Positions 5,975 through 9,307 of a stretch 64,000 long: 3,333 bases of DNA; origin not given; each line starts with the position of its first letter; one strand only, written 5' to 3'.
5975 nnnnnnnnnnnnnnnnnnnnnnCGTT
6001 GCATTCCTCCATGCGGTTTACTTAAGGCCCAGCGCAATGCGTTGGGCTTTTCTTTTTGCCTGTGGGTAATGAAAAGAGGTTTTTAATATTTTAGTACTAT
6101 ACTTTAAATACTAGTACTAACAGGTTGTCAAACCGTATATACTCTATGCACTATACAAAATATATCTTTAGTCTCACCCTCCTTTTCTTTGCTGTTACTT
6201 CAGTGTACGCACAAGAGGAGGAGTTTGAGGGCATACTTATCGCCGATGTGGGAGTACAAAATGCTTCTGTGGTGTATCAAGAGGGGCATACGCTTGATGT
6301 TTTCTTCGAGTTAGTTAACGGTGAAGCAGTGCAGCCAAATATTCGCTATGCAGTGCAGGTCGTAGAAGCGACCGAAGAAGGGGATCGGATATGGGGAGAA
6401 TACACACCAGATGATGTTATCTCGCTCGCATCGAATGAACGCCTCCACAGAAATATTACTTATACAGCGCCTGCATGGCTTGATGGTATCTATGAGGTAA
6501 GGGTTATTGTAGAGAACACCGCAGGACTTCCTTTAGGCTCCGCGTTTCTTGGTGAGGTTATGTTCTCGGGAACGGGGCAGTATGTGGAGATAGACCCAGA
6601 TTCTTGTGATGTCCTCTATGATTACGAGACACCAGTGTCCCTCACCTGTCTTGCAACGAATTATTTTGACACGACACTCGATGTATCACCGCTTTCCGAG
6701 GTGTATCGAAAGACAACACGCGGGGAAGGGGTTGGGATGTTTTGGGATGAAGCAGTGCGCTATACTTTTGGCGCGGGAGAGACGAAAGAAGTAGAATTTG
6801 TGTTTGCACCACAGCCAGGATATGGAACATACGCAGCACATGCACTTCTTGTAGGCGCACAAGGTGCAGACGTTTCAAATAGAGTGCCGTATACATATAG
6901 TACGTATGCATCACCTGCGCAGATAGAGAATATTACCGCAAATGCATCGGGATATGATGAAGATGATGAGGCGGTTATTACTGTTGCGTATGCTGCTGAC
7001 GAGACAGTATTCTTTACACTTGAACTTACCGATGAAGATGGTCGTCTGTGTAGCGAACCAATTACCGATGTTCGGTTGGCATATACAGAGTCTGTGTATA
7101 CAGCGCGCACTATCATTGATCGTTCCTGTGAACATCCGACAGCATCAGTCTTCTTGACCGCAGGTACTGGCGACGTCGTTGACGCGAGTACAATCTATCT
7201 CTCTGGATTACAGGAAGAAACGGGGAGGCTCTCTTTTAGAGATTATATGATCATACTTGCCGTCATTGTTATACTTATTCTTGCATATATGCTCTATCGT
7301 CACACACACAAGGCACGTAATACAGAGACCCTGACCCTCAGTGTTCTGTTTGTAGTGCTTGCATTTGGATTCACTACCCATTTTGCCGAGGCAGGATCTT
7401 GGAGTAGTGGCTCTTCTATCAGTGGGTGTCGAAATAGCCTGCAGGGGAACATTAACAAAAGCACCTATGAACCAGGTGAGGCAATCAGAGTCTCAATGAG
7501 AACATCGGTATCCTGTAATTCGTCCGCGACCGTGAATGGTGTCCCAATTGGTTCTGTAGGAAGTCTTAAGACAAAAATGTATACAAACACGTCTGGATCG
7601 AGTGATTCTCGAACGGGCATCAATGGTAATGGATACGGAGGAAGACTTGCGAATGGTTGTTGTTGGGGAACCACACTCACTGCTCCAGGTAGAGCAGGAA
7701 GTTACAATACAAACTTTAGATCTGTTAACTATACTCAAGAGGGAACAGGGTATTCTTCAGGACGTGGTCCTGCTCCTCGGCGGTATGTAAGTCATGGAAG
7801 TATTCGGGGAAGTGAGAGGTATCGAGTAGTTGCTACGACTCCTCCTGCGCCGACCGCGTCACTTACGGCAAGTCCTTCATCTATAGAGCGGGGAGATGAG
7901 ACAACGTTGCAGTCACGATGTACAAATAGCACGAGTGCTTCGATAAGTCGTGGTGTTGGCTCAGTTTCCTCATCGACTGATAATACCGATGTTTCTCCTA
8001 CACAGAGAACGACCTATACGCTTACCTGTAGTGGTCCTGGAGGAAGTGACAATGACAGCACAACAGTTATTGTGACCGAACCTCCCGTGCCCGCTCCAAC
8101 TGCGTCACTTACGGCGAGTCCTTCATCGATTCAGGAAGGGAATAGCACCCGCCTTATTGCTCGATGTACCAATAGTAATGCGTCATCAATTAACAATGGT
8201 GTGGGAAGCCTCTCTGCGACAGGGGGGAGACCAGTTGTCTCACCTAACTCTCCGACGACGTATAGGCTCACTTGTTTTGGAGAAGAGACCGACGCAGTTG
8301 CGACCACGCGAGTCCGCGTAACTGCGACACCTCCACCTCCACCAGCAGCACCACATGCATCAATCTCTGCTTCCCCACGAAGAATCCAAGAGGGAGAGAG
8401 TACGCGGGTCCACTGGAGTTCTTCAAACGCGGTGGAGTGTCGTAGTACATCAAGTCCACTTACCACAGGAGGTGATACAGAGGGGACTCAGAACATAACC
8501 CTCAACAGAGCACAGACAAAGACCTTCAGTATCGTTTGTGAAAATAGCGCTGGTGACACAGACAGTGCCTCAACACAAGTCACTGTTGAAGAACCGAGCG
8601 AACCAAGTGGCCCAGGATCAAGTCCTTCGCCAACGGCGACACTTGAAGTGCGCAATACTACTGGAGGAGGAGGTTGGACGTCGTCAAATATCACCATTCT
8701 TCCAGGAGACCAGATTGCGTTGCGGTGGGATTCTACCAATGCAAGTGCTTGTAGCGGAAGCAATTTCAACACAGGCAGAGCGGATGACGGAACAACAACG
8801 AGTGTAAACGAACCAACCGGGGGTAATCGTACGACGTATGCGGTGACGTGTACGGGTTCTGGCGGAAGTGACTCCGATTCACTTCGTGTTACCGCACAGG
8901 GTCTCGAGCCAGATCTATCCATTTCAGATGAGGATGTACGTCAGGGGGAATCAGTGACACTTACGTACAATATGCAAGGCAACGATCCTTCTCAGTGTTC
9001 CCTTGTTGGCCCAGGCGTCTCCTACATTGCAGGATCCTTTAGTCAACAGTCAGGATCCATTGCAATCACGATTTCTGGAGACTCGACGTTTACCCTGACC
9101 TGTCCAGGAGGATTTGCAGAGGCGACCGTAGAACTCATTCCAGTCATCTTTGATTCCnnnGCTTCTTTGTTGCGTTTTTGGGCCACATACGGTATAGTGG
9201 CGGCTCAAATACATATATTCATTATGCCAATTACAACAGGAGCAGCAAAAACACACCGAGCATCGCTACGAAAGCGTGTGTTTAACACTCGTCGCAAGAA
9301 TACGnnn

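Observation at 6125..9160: Surface protein B looks like a fusion: signal peptide plus extra N-terminal domain joined in frame to a complete paralog-A-type protein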

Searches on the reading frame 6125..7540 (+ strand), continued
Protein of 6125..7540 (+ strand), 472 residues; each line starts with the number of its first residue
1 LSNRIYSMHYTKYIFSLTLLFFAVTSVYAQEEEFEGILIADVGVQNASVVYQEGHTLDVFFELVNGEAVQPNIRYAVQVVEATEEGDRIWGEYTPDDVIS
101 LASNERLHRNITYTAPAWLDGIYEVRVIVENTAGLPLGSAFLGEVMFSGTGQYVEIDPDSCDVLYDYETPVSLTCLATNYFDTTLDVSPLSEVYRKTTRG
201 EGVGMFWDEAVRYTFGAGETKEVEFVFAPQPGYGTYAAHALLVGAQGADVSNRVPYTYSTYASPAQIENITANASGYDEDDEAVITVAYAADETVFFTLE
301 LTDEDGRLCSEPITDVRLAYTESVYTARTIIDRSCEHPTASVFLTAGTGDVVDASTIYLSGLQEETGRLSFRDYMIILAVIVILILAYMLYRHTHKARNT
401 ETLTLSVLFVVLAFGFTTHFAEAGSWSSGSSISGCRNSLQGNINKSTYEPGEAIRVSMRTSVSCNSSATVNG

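Call 49: find_encoding_contigs(protein=P0008, flank=8000, max_places=2)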
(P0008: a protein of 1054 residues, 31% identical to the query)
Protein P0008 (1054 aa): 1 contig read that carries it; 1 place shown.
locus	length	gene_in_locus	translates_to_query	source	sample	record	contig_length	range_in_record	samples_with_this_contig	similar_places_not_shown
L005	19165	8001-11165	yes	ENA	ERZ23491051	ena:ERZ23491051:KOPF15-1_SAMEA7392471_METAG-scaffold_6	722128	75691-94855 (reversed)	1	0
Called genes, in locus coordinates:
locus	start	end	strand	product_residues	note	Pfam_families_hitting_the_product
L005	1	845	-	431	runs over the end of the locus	PF08245:Mur_ligase_M, PF02875:Mur_ligase_C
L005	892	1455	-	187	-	PF01330:RuvA_N, PF00633:HHH (faint), PF14520:HHH_5, PF07499:RuvA_C (weak)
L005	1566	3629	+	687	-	PF00353:HemolysinCabind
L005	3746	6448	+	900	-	-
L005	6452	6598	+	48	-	-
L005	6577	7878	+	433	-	PF13180:PDZ_2 (weak), PF03572:Peptidase_S41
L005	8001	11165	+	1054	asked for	-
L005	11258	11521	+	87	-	PF01649:Ribosomal_S20p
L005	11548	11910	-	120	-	-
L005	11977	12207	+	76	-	-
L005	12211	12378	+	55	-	-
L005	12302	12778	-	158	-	-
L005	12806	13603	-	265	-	PF00950:ABC-3, PF01032:FecCD (weak)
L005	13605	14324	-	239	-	PF00005:ABC_tran, PF13304:AAA_21 (weak)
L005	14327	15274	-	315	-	PF01297:ZnuA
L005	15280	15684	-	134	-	PF01475:FUR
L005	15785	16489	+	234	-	PF02683:DsbD_TM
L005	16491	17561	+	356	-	PF00578:AhpC-TSA, PF08534:Redoxin, PF13905:Thioredoxin_8, PF17991:Thioredoxin_10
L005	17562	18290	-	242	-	PF01978:TrmB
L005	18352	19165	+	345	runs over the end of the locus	PF00156:Pribosyltran, PF00293:NUDIX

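Call 61: find_homologous_proteins(query=A2, max_evalue=1e-60)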
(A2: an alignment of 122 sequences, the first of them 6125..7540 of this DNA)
Query A2 (122 sequences) (472 aa, profile of the alignment): 1 proteins with E <= 1e-60 among 8000 candidates.
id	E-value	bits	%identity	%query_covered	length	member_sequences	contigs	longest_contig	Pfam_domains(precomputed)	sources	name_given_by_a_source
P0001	1.4e-116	409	100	99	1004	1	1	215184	-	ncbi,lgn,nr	ncbi:hypothetical protein KTR10_01020 [Candidatus Kaiserbacteria bacterium]|nr:hypothetical protein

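Call 62: list_cluster_members(proteins=[P0011, P0013, P0014, P0015, P0016, P0017, P0019, P0021, P0022, P0023])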
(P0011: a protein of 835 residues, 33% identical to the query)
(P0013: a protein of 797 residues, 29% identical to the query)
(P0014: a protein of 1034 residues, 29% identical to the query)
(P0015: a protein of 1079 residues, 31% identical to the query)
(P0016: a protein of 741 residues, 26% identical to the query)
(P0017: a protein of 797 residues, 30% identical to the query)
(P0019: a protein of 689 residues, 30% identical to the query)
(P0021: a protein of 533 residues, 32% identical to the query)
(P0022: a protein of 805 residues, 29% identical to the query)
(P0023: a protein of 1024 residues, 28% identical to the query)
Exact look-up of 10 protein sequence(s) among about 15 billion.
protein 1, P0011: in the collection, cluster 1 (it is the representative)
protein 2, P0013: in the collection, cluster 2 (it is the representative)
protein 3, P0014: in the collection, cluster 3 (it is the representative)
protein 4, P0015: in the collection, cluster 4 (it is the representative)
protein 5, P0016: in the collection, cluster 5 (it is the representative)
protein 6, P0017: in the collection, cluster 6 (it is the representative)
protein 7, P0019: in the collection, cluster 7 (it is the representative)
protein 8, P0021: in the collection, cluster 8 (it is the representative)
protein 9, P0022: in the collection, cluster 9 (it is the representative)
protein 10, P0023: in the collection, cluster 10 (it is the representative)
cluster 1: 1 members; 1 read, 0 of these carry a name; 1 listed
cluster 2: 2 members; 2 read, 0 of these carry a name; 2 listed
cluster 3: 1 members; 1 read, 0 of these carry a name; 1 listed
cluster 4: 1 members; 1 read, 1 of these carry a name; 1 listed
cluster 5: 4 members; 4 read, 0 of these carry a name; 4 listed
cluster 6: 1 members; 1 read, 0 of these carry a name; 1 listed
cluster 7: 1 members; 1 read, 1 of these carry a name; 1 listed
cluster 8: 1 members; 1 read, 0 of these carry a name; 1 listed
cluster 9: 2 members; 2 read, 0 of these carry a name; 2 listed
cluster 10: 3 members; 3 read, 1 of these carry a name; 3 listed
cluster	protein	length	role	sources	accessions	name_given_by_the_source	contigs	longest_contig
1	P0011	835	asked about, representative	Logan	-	-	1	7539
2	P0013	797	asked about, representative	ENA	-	-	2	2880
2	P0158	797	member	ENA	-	-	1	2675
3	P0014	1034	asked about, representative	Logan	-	-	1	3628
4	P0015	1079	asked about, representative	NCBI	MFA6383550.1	MAG: hypothetical protein WCX17_03945, partial [Parcubacteria group bacterium]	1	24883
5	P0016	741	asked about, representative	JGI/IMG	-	-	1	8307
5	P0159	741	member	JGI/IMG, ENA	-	-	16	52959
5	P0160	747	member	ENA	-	-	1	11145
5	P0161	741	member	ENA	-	-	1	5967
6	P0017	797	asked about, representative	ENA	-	-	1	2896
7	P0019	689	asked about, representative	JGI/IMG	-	hypothetical protein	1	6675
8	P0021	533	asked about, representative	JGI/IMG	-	-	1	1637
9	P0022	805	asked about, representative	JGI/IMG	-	-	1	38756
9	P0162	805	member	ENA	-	-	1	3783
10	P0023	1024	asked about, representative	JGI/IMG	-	-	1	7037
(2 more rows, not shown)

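Call 66: find_related_loci(query=A6, collection=genome_contigs, flank=5000)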
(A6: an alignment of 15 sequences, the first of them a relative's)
Query A6 (920 aa) in genome_contigs; peptide patterns used: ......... (x = any residue, [..] = any of these).
80 stretches matched a pattern; 30 encode a relative of the query (tblastn E <= 1e-3); 30 distinct loci.
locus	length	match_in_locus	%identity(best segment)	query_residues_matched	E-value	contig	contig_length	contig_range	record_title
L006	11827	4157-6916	100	1-920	0e+0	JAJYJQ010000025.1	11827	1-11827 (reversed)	MAG: bacterium isolate DBS2-1.bin164 NODE_10298_length_11827_cov_1.680342, whole genome shotgun sequence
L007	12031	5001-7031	45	44-723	0e+0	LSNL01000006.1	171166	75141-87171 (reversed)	MAG: Parcubacteria group bacterium M10-OD1-1 Contig9064, whole genome shotgun sequence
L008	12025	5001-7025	41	2-682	2e-155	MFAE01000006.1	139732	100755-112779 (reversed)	MAG: Candidatus Campbellbacteria bacterium RIFOXYC2_FULL_35_25 rifoxyc2_full_scaffold_248, whole genome shotgun sequence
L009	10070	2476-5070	47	5-651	3e-146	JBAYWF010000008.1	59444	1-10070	MAG: Parcubacteria group bacterium isolate SO_2016_LW3_77 scaffold00748_LW162_2016, whole genome shotgun sequence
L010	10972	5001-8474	40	51-793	7e-146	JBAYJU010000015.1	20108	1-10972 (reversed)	MAG: Candidatus Paceibacterota bacterium isolate SO_2016_GW1_63 scaffold04608_OW334_2016, whole genome shotgun sequence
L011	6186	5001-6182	53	45-431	9e-138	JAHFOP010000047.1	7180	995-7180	MAG: Candidatus Moraniibacteriota bacterium isolate nzgw506 NODE_10052_length_7181_cov_3.226062, whole genome shotgun se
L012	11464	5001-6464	45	46-530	6e-135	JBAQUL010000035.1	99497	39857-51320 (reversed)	MAG: Candidatus Moraniibacteriota bacterium isolate MFD12006_ilm_asm_bin13 k127_93819, whole genome shotgun sequence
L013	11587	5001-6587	42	40-586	1e-131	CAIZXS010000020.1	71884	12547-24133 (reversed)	uncultured bacterium isolate Loc080925-6m_bin-1411 genome assembly, contig: bin-1411:20/26, whole genome shotgun sequenc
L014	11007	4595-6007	45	45-511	4e-129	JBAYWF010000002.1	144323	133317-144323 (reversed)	MAG: Parcubacteria group bacterium isolate SO_2016_LW3_77 scaffold00162_LW162_2016, whole genome shotgun sequence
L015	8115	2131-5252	57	31-787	6e-130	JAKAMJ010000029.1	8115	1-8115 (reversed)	MAG: bacterium isolate WY5.bin169 NODE_16385_length_8115_cov_2.325739, whole genome shotgun sequence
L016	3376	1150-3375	42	4-640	5e-132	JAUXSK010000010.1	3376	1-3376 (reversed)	MAG: Candidatus Moraniibacteriota bacterium isolate C12_metabat.bin.87 C12_k141_107653, whole genome shotgun sequence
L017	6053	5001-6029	54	5-356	4e-122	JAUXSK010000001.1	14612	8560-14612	MAG: Candidatus Moraniibacteriota bacterium isolate C12_metabat.bin.87 C12_k141_192, whole genome shotgun sequence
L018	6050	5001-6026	54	5-356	1e-120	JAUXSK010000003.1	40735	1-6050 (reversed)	MAG: Candidatus Moraniibacteriota bacterium isolate C12_metabat.bin.87 C12_k141_556441, whole genome shotgun sequence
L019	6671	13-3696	37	13-759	3e-115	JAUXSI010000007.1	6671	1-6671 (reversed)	MAG: Candidatus Moraniibacteriota bacterium isolate C12_metabat.bin.56 C12_k141_281568, whole genome shotgun sequence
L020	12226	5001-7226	36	23-730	3e-113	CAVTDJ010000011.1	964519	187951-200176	MAG: uncultured Alphaproteobacteria bacterium isolate MFD00991.bin.1.39 genome assembly, contig: contig_8122, whole geno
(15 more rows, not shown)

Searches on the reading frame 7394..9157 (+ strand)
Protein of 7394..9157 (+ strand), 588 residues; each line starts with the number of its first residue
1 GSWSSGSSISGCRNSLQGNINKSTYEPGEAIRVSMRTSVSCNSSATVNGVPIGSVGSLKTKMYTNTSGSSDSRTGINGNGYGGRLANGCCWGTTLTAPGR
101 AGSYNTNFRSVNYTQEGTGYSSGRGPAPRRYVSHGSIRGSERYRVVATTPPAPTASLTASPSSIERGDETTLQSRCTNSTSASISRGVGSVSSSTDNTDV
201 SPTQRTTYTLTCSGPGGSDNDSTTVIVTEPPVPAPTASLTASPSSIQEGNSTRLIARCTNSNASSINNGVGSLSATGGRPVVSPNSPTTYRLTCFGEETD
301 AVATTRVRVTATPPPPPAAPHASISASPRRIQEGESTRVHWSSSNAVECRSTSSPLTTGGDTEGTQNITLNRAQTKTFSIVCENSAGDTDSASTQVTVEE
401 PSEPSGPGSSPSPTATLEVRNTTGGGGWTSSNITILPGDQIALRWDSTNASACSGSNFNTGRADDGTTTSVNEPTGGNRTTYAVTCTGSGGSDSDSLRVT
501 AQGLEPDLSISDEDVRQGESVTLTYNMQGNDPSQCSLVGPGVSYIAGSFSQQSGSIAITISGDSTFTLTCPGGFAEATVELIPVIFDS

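Call 68: predict_structure(alignment_id=A5)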
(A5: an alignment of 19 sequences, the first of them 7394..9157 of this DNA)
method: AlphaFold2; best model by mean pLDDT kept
length: 588 residues; sequences in the alignment: 19
mean_pLDDT: 80.7   pTM: 0.39
mean pLDDT of the five models: 80.7, 80.2, 79.3, 78.7, 78.4
residues with pLDDT >= 90: 136; 70-90: 333; 50-70: 96; < 50: 23
segments of 3 or more residues with pLDDT < 50: 70-72, 77-86, 403-408
pLDDT, mean of each block of 10 residues (from residue 1): 68 79 85 79 64 59 63 48 52 79 81 62 58 74 77 89 87 90 82 81 89 86 82 80 85 87 80 73 89 86 86 65 88 90 92 93 94 91 91 89 52 86 86 84 89 88 75 73 88 87 89 91 92 90 78 92 91 90 63
secondary structure, 60 per line:
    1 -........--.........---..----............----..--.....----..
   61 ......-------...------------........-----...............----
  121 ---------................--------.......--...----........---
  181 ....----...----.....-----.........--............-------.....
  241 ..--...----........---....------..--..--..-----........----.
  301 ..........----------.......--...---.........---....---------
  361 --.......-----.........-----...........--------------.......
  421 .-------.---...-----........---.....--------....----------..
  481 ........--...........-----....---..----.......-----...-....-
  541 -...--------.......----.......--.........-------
elements in order: E2-9 E12-20 E30-41 E59-66 E74-76 E89-96 E102-116 E130-145 E154-160 E163-165 E170-177 E181-184 E189-191 E196-200 E206-214 E217-228 E236-242 E245-247 E252-259 E263-266 E288-295 E300-310 E321-327 E330-332 E336-344 E348-351 E363-369 E375-383 E389-399 E414-421 E433-435 E441-448 E452-456 E465-468 E479-488 E491-501 E507-510 E520-526 E536-539 E542-544 E553-559 E564-570 E573-581

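Call 71: fold_search(model_id=the predicted structure, library=pdb)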
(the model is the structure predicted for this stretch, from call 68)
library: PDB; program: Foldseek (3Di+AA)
matches with E <= 10: 1635; with E <= 0.001: 332
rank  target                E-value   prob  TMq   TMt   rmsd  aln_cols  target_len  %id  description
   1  9flw_A                1.6e-15  1.00  0.14  0.16  43.1       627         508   14  CryoEM structure of the fragment-6 (3571-4078) in the grappling hook protein A (GhpA) in the bacterium Aureispira sp.  (released 2024-10-16)
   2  3b43                  1.3e-14  1.00  0.17  0.18  45.1       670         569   11  I-band fragment I65-I70 from titin (released 2008-01-22)
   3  9fly_A                1.8e-14  1.00  0.17  0.13  43.2       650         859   16  CryoEM structure of the base (4151-5009) in the grappling hook protein A (GhpA) in the bacterium Aureispira sp. CCB-QB (released 2024-10-16)
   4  9flp_A                2.7e-14  1.00  0.15  0.10  45.8       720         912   13  CryoEM structure of the neck (1403-2314) in the grappling hook protein A (GhpA) in the bacterium Aureispira sp. CCB-QB (released 2024-10-16)
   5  7s63_A                3.3e-13  1.00  0.17  0.09  58.2       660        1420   12  Native-form oocyte/egg Alpha-2-Macroglobulin (A2Moo) tetramer (released 2022-01-05)
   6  7s62                  7.8e-13  1.00  0.21  0.11  57.4       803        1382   10  Locally refined protomer structure of native-form oocyte/egg Alpha-2-Macroglobulin (A2Moo) tetramer (released 2022-01-05)
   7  9u62_E                1.8e-12  1.00  0.13  0.06  60.8       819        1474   11  AP pathways C3 convertase C3bBbP and C3 complex (released 2026-01-14)
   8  9u5z_E                2.3e-12  1.00  0.13  0.06  61.4       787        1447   11  C3 convertases zymogen C4b2 in activation state (released 2026-01-14)
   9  8oq3_A                1.3e-11  1.00  0.13  0.06  60.5       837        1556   11  Structure of methylamine treated human complement C3 (released 2024-02-21)
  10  8ayh_B                1.5e-11  1.00  0.12  0.08  60.5       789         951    9  Structure of Complement C5 in Complex with small molecule inhibitor and CVF (released 2022-12-21)
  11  9ijj_C                1.7e-11  1.00  0.13  0.09  39.3       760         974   11  In situ structure of the central apparatus in mouse sperm axoneme. (released 2025-06-04)
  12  9fx3_A                2.3e-11  1.00  0.14  0.08  61.9       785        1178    8  Structure of active human CD109 (released 2025-03-19)
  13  7r5k_10               2.6e-11  1.00  0.15  0.07  39.2       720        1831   10  Human nuclear pore complex (constricted) (released 2022-06-22)
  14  8k53_B                2.6e-11  1.00  0.12  0.12  57.1       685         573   12  Structure of the Dimeric Human CNTN2 Ig 1-6-FNIII 1-2 Domain in an Asymmetric State (released 2023-12-06)
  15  8s3o_A                3.9e-11  1.00  0.12  0.07  61.0       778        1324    8  Structure of native human CD109 (released 2025-03-05)
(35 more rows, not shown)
